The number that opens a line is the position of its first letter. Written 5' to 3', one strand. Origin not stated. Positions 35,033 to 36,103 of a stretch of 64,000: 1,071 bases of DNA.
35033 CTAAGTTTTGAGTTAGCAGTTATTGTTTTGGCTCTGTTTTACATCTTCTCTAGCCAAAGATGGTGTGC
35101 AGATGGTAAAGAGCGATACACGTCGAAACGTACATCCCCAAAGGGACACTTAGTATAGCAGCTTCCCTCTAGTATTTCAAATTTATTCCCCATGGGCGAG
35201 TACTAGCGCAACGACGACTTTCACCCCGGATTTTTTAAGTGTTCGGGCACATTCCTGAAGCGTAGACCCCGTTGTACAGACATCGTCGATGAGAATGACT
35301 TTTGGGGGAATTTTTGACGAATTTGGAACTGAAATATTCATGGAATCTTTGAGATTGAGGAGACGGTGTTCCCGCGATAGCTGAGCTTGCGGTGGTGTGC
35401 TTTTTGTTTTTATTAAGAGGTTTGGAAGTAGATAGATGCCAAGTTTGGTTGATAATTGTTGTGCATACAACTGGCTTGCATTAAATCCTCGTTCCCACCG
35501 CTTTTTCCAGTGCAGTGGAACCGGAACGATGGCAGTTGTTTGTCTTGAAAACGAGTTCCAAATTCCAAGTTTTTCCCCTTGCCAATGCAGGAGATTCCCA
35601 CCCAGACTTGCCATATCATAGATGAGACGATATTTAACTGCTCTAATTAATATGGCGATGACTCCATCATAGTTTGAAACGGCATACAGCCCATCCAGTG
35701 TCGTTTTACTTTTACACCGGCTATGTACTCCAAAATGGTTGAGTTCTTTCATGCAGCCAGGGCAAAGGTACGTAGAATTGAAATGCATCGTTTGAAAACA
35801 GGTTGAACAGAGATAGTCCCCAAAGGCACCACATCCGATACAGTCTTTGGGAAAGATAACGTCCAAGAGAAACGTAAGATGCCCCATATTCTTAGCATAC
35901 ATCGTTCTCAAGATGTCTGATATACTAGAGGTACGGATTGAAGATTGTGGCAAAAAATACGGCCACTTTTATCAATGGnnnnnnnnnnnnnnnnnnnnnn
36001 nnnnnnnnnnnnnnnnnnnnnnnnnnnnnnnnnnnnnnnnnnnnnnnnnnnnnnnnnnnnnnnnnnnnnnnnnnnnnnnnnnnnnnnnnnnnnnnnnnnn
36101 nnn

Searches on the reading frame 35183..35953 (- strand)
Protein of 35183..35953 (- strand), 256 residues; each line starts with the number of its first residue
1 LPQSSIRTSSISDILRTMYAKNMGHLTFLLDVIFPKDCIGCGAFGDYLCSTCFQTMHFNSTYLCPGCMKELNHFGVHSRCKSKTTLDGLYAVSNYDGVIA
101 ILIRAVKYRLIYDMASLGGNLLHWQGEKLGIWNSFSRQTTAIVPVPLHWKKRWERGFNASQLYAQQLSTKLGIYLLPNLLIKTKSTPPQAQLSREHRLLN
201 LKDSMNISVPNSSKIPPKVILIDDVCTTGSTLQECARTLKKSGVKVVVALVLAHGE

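Call 8: search_protein_families(library=pfam, proteins=[window:35183-35953:-], max_evalue=0.001)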
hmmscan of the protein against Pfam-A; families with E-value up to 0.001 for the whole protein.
window:35183-35953:- (256 aa): 2 families
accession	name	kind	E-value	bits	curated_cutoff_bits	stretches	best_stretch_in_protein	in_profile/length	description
PF18912.6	DZR_2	-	2.8e-08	33.9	27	1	29-80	1-55/56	Double zinc ribbon domain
PF00156.33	Pribosyltran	-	1.4e-06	28.2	26.3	1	218-253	89-124/158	Phosphoribosyl transferase domain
